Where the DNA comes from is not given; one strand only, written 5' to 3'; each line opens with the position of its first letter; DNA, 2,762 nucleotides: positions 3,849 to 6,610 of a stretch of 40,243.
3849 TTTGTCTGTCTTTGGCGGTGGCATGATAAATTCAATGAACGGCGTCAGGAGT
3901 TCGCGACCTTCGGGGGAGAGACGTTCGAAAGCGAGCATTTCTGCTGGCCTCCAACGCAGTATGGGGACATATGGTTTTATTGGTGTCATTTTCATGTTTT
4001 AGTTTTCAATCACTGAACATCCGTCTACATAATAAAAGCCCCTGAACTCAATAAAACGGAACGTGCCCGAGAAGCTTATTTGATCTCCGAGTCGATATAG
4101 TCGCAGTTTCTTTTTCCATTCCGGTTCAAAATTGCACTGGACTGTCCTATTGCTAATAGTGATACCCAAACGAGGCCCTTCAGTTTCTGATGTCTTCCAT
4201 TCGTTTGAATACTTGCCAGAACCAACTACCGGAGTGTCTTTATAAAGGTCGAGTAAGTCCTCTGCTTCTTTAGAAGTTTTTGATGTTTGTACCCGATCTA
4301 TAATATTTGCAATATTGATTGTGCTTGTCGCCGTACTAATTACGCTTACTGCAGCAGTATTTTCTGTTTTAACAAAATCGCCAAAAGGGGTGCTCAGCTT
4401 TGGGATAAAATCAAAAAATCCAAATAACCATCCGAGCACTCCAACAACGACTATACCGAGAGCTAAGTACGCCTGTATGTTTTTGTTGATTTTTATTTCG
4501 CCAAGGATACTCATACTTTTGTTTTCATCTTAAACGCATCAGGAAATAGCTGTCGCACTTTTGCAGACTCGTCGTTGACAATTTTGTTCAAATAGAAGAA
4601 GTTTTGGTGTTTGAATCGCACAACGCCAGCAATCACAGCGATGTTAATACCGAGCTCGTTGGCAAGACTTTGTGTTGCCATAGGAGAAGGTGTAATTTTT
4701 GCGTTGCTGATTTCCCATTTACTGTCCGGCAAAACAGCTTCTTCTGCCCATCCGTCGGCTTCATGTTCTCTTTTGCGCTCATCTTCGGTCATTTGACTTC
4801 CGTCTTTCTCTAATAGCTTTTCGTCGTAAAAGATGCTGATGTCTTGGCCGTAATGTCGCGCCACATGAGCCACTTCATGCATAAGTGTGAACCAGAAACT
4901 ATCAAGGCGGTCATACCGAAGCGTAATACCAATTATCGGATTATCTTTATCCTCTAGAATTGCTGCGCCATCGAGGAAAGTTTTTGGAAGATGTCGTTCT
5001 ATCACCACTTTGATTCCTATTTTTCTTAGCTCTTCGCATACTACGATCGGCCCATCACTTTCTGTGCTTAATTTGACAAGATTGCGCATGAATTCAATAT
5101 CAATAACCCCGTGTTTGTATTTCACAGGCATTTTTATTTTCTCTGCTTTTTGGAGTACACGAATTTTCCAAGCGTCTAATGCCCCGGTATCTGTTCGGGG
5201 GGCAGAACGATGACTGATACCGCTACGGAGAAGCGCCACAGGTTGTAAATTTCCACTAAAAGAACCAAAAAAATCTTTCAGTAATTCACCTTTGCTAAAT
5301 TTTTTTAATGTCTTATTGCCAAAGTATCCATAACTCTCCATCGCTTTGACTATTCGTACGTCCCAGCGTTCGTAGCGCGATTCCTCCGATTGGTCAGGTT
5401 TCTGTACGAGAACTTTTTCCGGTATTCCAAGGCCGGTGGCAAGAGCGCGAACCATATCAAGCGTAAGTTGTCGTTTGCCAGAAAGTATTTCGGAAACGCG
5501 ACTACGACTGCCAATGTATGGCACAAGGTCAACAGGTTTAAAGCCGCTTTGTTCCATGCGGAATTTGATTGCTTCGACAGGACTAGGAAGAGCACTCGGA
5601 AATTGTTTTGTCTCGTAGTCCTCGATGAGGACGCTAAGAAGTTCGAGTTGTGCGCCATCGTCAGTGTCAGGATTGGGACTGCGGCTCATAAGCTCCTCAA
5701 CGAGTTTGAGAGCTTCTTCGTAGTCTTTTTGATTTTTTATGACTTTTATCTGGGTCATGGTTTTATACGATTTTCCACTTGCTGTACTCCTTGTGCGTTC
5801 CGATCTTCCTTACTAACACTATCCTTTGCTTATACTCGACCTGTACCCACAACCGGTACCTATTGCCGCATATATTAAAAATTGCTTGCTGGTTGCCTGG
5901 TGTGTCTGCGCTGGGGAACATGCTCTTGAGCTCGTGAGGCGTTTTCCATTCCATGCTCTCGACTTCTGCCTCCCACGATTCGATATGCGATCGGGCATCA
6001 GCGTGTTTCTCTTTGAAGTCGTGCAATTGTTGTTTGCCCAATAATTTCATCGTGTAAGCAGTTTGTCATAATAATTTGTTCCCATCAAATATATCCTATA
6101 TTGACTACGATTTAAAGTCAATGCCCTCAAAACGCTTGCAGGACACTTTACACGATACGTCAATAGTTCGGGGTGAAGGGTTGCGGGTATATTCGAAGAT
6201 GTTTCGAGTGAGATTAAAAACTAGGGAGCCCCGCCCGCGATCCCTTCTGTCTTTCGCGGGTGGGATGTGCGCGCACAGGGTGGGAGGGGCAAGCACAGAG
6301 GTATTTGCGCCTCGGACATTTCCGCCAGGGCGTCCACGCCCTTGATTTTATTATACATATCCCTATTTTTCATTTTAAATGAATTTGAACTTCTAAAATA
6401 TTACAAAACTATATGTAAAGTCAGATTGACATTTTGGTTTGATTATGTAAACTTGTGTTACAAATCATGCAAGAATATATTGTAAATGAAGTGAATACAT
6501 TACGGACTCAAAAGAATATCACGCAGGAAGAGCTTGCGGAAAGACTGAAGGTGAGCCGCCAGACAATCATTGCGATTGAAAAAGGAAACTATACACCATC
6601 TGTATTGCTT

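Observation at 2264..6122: Candidate undescribed conflict system: higB, higA::immA, an anchored small-domain gene and a Beta-protein gene in one coupled operon, facing an sce7726-type nuclease gene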

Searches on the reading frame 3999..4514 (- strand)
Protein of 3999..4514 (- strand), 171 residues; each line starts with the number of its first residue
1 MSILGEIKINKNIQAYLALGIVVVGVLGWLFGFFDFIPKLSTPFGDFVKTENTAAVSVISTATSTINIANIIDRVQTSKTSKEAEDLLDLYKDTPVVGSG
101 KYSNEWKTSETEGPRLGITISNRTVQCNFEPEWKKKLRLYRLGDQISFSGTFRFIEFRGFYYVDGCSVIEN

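Call 3: search_protein_families(library=pfam, proteins=[window:3999-4514:-], max_evalue=0.01)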
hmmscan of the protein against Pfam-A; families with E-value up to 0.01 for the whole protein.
window:3999-4514:- (171 aa): 1 family
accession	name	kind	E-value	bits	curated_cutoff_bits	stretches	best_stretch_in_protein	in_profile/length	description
PF19018.5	Vanin_C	-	0.0043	17.3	23.4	1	102-169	8-74/165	Vanin C-terminal domain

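Call 4: search_protein_families(library=ncbifam, proteins=[window:3999-4514:-], max_evalue=0.01)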
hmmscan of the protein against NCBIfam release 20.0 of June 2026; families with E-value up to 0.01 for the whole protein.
window:3999-4514:- (171 aa): 0 families

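Call 5: search_protein_families(library=padloc, proteins=[window:3999-4514:-], max_evalue=0.01)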
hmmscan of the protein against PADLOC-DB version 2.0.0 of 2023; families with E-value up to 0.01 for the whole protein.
window:3999-4514:- (171 aa): 0 families

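Call 14: find_homologous_proteins(query=window:3999-4514:-, max_evalue=0.001)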
Query window:3999-4514:- (171 aa): 4 proteins with E <= 0.001 among 113 candidates.
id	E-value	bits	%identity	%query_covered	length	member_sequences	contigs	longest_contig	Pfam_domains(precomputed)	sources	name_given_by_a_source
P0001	1.6e-108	378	100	100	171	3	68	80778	-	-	-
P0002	2.2e-85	303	73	99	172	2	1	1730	-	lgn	-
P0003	4.5e-66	240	64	94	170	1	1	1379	-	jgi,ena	-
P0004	4.5e-63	230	61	98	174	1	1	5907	-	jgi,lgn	jgi:hypothetical protein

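Call 17: find_encoding_contigs(protein=P0004, flank=6000, max_places=4)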
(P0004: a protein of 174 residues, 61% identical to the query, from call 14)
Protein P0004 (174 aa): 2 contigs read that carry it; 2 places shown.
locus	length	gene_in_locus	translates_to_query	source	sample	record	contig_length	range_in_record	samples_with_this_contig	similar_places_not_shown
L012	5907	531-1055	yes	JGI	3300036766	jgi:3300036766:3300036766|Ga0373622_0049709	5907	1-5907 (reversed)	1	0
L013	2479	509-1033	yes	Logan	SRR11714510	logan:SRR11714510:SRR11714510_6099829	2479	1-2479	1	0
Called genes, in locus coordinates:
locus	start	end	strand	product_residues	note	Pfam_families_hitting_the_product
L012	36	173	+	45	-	-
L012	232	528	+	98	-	-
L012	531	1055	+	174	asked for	-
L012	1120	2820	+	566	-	PF01555:N6_N4_Mtase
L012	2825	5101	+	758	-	PF04851:ResIII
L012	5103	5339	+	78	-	-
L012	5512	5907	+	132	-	?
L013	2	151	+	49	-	?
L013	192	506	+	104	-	-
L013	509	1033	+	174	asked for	-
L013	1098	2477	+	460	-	?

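Call 18: find_encoding_contigs(protein=P0002, flank=6000, max_places=4)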
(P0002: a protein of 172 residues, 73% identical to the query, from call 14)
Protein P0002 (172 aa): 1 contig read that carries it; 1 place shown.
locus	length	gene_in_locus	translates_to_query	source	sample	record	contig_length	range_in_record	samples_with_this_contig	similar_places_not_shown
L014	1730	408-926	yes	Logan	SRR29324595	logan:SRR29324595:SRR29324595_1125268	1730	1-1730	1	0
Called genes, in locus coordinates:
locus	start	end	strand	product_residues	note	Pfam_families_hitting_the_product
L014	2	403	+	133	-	?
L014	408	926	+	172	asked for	-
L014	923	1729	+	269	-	?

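Call 19: find_encoding_contigs(protein=P0003, flank=6000, max_places=4)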
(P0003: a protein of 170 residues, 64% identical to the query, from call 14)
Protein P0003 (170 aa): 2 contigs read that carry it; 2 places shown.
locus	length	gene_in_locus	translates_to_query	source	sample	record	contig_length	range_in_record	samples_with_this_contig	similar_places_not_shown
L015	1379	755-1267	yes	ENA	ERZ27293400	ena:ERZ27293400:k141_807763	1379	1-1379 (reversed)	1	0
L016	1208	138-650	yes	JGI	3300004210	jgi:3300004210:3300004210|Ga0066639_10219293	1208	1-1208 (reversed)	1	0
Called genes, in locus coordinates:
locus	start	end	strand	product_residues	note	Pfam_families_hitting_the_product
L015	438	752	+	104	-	-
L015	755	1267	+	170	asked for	-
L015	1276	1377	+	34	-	?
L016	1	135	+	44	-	?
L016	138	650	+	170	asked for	-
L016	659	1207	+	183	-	?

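Call 62: predict_structure(alignment_id=A1)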
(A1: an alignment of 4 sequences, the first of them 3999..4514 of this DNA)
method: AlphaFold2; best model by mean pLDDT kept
length: 171 residues; sequences in the alignment: 4
mean_pLDDT: 65.4   pTM: 0.50
mean pLDDT of the five models: 65.4, 61.6, 52.8, 42.9, 41.4
residues with pLDDT >= 90: 4; 70-90: 73; 50-70: 53; < 50: 41
segments of 3 or more residues with pLDDT < 50: 1-11, 34-62
pLDDT, mean of each block of 10 residues (from residue 1): 40 54 60 47 35 34 71 87 86 89 66 73 83 57 76 74 83 55
secondary structure, 60 per line:
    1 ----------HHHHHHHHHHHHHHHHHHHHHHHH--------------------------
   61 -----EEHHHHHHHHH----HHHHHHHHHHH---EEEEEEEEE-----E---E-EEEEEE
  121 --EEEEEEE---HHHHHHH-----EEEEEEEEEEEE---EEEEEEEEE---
elements in order: H11-34 H68-76 H81-91 E95-103 E115-120 E123-129 H133-139 E145-156 E160-168

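Call 63: search_protein_representatives(alignment_id=A1)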
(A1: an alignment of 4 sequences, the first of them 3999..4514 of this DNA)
Query: 4 sequences, 170 profile positions. Proteins with E-value up to 0.001 (for the whole library): 65; up to 1e-10: 12; up to 1e-30: 2. The best 65 are listed.
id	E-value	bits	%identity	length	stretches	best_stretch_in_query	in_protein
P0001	1.3e-96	337.6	-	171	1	1-170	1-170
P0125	1.2e-46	175.0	-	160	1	42-170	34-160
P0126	2.0e-25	105.9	-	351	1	47-169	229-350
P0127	4.6e-16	75.4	-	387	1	55-169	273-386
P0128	2.3e-15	73.2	-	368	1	49-168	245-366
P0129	4.9e-13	65.6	-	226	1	50-169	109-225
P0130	1.1e-12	64.5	-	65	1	5-64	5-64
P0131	1.2e-11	61.1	-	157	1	50-169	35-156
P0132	1.5e-11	60.8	-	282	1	42-159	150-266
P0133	2.1e-11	60.3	-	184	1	6-159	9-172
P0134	5.1e-11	59.0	-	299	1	58-170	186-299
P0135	6.2e-11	58.8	-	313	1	51-169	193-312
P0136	1.4e-10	57.6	-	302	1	11-168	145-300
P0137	1.8e-10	57.2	-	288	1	11-154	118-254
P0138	2.4e-10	56.9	-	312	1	44-153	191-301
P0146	5.3e-09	52.5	-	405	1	9-167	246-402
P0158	3.1e-06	43.4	-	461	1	8-154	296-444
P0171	7.8e-05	38.9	-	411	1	17-169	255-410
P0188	7.4e-04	35.7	-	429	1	11-111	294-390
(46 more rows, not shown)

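Call 64: search_protein_families(library=pfam, proteins=[P0126, P0127, P0128, P0132, P0134, P0135, P0146, P0158, P0171, P0188], max_evalue=0.01)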
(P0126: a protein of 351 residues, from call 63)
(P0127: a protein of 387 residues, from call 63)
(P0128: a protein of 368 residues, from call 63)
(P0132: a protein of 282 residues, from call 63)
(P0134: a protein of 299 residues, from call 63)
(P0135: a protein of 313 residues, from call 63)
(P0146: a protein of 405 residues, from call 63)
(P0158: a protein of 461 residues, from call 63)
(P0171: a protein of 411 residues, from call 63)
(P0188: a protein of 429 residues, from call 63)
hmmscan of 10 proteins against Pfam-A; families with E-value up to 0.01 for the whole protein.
P0126 (351 aa): 0 families

P0127 (387 aa): 0 families

P0128 (368 aa): 2 families
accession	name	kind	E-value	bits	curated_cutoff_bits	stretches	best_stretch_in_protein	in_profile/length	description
PF12869.13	tRNA_anti-like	-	0.00012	22.2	23.5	1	222-352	15-135/146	tRNA_anti-like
PF05157.20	MshEN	-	0.0035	17.7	23.1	1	9-80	11-85/90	MshEN domain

P0132 (282 aa): 0 families

P0134 (299 aa): 1 family
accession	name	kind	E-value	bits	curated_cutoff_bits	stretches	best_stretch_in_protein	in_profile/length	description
PF12869.13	tRNA_anti-like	-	2.6e-05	24.2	23.5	1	147-282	5-134/146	tRNA_anti-like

P0135 (313 aa): 0 families

P0146 (405 aa): 0 families

P0158 (461 aa): 0 families

P0171 (411 aa): 0 families

P0188 (429 aa): 0 families

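Call 68: fold_search(model_id=the predicted structure, library=pdb)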
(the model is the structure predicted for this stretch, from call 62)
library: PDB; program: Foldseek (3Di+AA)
matches with E <= 10: 751; with E <= 0.001: 5
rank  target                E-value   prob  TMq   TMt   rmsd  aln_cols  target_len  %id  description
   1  3f1z_G                4.5e-05  1.00  0.46  0.63   3.6       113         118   11  Crystal structure of putative nucleic acid-binding lipoprotein (YP_001337197.1) from Klebsiella pneumoniae subsp. pneu (released 2008-11-18)
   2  3f1z_D                5.2e-05  1.00  0.46  0.64   3.5       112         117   10  Crystal structure of putative nucleic acid-binding lipoprotein (YP_001337197.1) from Klebsiella pneumoniae subsp. pneu (released 2008-11-18)
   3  3f1z_F                5.2e-05  1.00  0.46  0.62   3.6       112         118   11  Crystal structure of putative nucleic acid-binding lipoprotein (YP_001337197.1) from Klebsiella pneumoniae subsp. pneu (released 2008-11-18)
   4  3f1z_A                9.7e-05  1.00  0.46  0.62   3.6       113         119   11  Crystal structure of putative nucleic acid-binding lipoprotein (YP_001337197.1) from Klebsiella pneumoniae subsp. pneu (released 2008-11-18)
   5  3f1z_I                1.5e-04  1.00  0.46  0.63   3.6       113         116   11  Crystal structure of putative nucleic acid-binding lipoprotein (YP_001337197.1) from Klebsiella pneumoniae subsp. pneu (released 2008-11-18)
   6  9f2a_A                1.1e-03  1.00  0.31  0.14   9.2       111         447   12  Pyrococcus abyssi PolD in complex with Rpa2 winged-helix domain class 2 (composite map) (released 2024-12-04)
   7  6hmf_B                1.1e-03  0.99  0.32  0.14  14.3       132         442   12  D-family DNA polymerase - DP1 subunit (3'-5' proof-reading exonuclease) H451 proof-reading deficient variant (released 2019-01-30)
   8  6t8h_A                1.1e-03  0.99  0.31  0.15   8.0       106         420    9  Cryo-EM structure of the DNA-bound PolD-PCNA processive complex from P. abyssi (released 2020-03-04)
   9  9f29_A                1.5e-03  1.00  0.32  0.14   9.1       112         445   12  Pyrococcus abyssi PolD in complex with Rpa2 winged-helix domain class 1 (composite map) (released 2024-12-04)
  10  5ihe_B                1.6e-03  0.99  0.31  0.14  14.5       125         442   12  D-family DNA polymerase - DP1 subunit (3'-5' proof-reading exonuclease) (released 2016-08-31)
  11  4gop_A                1.7e-03  1.00  0.29  0.40   4.4        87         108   11  Structure and Conformational Change of a Replication Protein A Heterotrimer Bound to ssDNA (released 2012-11-28)
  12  4pg3_A                1.8e-03  1.00  0.37  0.16   5.4       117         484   14  Crystal structure of KRS complexed with inhibitor (released 2014-07-16)
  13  6lbu_A                1.8e-03  0.99  0.35  0.33   5.7       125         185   18  Crystal structure of yeast Stn1 and Ten1 (released 2020-07-15)
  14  4h02_E                2.0e-03  1.00  0.37  0.16   4.9       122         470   15  Crystal structure of P. falciparum Lysyl-tRNA synthetase (released 2013-05-01)
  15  1gm5_A                2.0e-03  1.00  0.32  0.09   4.5        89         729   17  Structure of RecG bound to three-way DNA junction (released 2001-10-03)
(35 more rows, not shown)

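Call 71: search_protein_families(library=phrogs, proteins=[window:3999-4514:-, L012:232-528:+], max_evalue=0.001)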
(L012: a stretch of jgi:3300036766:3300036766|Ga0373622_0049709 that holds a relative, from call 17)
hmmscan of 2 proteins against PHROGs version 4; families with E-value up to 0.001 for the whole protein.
window:3999-4514:- (171 aa): 0 families

L012:232-528:+ (98 aa): 0 families

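Call 83: search_protein_families(library=pfam, proteins=[L012:232-528:+, L012:1120-2820:+, L012:2825-5101:+, L012:5103-5339:+, L016:659-1207:+, L014:923-1729:+, P0125, P0131, P0133], max_evalue=0.01)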
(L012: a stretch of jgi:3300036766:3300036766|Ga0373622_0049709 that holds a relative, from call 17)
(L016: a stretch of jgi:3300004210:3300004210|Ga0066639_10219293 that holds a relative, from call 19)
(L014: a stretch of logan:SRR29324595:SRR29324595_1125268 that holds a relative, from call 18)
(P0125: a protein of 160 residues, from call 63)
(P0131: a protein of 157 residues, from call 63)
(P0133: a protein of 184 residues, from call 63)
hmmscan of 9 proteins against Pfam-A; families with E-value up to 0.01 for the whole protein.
L012:232-528:+ (98 aa): 0 families

L012:1120-2820:+ (566 aa): 3 families
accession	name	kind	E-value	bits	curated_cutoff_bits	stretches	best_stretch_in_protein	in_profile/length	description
PF01555.25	N6_N4_Mtase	-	9e-31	108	26.7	1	87-412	1-212/221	DNA methylase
PF03602.21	Cons_hypoth95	-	0.00097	19.3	24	0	81-99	108-126/182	Conserved hypothetical protein 95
PF02086.21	MethyltransfD12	-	0.0027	17.9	22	0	82-98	172-187/253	D12 class N6 adenine-specific DNA methyltransferase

L012:2825-5101:+ (758 aa): 3 families
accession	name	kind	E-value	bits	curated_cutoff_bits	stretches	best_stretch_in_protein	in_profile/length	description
PF04851.21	ResIII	-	3.6e-15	56.7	22.5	1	3-190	3-163/164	Type III restriction enzyme, res subunit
PF00271.37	Helicase_C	-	0.00013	22.6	23.5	1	311-368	51-109/110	Helicase conserved C-terminal domain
PF22477.2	RepD-like_N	-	0.0067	17.3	25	0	77-132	10-65/87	Replication initiation protein, N-terminal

L012:5103-5339:+ (78 aa): 0 families

L016:659-1207:+ (183 aa): 0 families

L014:923-1729:+ (269 aa): 3 families
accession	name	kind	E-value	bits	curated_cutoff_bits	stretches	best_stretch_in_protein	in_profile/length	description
PF13651.11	EcoRI_methylase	-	1.9e-113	379.7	26.4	1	9-268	1-251/345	Adenine-specific methyltransferase EcoRI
PF13499.12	EF-hand_7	-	0.0019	18.9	30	1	112-157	12-50/67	EF-hand domain pair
PF13405.12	EF-hand_6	-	0.0053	16.8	25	0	112-129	10-27/30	EF-hand domain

P0125 (160 aa): 0 families

P0131 (157 aa): 0 families

P0133 (184 aa): 0 families

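Call 84: search_protein_families(library=padloc, proteins=[L012:232-528:+, L012:1120-2820:+, L012:2825-5101:+, L012:5103-5339:+, L016:659-1207:+, L014:923-1729:+], max_evalue=0.001)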
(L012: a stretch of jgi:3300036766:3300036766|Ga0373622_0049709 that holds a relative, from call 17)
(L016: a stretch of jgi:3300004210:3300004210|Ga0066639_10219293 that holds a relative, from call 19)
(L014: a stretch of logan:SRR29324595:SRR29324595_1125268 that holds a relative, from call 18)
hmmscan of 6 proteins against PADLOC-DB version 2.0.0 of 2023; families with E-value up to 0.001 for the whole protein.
L012:232-528:+ (98 aa): 0 families

L012:1120-2820:+ (566 aa): 32 families (the best 25 are shown)
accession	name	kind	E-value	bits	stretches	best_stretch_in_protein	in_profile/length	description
PDLC03642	MTase_III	-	1.9e-88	295.5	1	16-452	34-431/528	Type III methyltransferase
PDLC03634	MTase_III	-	3.4e-75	252.1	2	118-436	170-471/621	Type III methyltransferase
PDLC03644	MTase_III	-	2.2e-71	239.3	1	53-447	27-420/542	Type III methyltransferase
PDLC03645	MTase_III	-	3.4e-60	201.9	2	51-256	126-323/709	Type III methyltransferase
PDLC03641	MTase_III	-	1.5e-58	196.9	2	117-430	180-465/657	Type III methyltransferase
PDLC03639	MTase_III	-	3.1e-57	192.3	2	21-198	43-221/639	Type III methyltransferase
PDLC03640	MTase_III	-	1.2e-54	183.8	2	62-197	41-197/654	Type III methyltransferase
PDLC03635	MTase_III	-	2.4e-47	160.1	1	55-431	209-578/708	Type III methyltransferase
PDLC03646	MTase_III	-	2.8e-46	155.9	1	64-429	471-840/1057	Type III methyltransferase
PDLC03636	MTase_III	-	1.1e-41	141.3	1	54-432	37-412/575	Type III methyltransferase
PDLC03637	MTase_III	-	1.4e-39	134.2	2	12-199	71-264/513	Type III methyltransferase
PDLC03638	MTase_III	-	5.6e-35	118.9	1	64-432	380-684/816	Type III methyltransferase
PDLC03278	MTase_II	-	9.2e-32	108.9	2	289-423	228-351/390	Type II methyltransferase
PDLC03354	MTase_II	-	3.9e-24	83.4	1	65-243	61-255/425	Type II methyltransferase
PDLC03643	MTase_III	-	7.4e-20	69.5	1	125-414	1-269/465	Type III methyltransferase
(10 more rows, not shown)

L012:2825-5101:+ (758 aa): 3 families
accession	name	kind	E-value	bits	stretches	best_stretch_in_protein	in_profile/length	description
PDLC03652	REase_III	-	1.1e-19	68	1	32-387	26-408/809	Type III restriction enzyme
PDLC03653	REase_III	-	1.4e-17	61.1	1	153-388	261-489/883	Type III restriction enzyme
PDLC03650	REase_III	-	2.6e-05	20.8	1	301-381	353-434/898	Type III restriction enzyme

L012:5103-5339:+ (78 aa): 0 families

L016:659-1207:+ (183 aa): 0 families

L014:923-1729:+ (269 aa): 1 family
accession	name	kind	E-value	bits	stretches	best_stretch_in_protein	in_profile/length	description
PDLC03297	MTase_II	-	4.1e-97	323.6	1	1-267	1-240/332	Type II methyltransferase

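Call 89: find_encoding_contigs(protein=P0125, flank=5000, max_places=3)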
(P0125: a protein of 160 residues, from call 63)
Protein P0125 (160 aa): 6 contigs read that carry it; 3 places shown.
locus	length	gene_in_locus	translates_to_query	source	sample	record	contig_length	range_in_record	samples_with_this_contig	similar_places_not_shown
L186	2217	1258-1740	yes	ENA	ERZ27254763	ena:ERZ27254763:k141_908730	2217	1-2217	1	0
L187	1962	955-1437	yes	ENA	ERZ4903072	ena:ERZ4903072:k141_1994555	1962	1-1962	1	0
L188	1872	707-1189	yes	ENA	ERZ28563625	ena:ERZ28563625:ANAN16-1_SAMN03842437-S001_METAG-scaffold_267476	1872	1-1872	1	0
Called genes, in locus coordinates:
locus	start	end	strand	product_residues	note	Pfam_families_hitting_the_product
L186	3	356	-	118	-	?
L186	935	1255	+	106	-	-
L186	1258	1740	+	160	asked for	-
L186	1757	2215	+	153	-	?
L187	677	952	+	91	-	-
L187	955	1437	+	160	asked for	-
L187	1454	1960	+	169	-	?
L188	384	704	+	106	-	-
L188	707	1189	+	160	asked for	-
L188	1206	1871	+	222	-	?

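Call 91: search_protein_families(library=pfam, proteins=[L188:1206-1871:+, L186:1757-2215:+, L187:1454-1960:+, L188:384-704:+], max_evalue=1)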
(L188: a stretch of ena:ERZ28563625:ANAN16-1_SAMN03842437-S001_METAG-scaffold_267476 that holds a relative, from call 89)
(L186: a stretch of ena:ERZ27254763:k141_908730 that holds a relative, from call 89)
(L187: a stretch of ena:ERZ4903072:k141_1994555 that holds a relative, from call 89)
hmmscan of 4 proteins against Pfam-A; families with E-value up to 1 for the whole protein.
L188:1206-1871:+ (222 aa): 3 families
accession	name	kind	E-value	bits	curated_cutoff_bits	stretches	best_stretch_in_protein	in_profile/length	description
PF01555.25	N6_N4_Mtase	-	6.2e-10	39.8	26.7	1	105-214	1-81/221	DNA methylase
PF03602.21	Cons_hypoth95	-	0.021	14.9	24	1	90-119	99-128/182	Conserved hypothetical protein 95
PF10237.15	N6-adenineMlase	-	0.17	12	23.2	1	99-117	83-101/166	Probable N6-adenine methyltransferase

L186:1757-2215:+ (153 aa): 2 families
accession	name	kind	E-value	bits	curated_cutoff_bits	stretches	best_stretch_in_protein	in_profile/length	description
PF03602.21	Cons_hypoth95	-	0.02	15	24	1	90-119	99-128/182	Conserved hypothetical protein 95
PF10237.15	N6-adenineMlase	-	0.13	12.4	23.2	1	99-118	83-102/166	Probable N6-adenine methyltransferase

L187:1454-1960:+ (169 aa): 2 families
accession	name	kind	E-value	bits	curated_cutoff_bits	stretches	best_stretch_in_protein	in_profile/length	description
PF03602.21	Cons_hypoth95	-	0.018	15.2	24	1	90-119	99-128/182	Conserved hypothetical protein 95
PF10237.15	N6-adenineMlase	-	0.13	12.4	23.2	1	99-117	83-101/166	Probable N6-adenine methyltransferase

L188:384-704:+ (106 aa): 1 family
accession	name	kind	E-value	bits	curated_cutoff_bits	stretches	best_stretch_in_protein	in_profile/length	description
PF13592.12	HTH_33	-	0.063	13.3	25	0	36-61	5-39/60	Winged helix-turn helix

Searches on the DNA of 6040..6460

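Call 78: search_rna_families(source=window, start=6040, end=6460, threshold=evalue, max_evalue=1)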
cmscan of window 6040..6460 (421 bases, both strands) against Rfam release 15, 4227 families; matches with E-value up to 1: 1.
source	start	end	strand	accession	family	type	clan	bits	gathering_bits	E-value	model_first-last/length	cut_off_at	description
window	6267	6379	-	RF02158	NPPA-AS1_3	Gene; lncRNA;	-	14.3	55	0.79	1-108/108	no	NPPA antisense RNA 1 conserved region 3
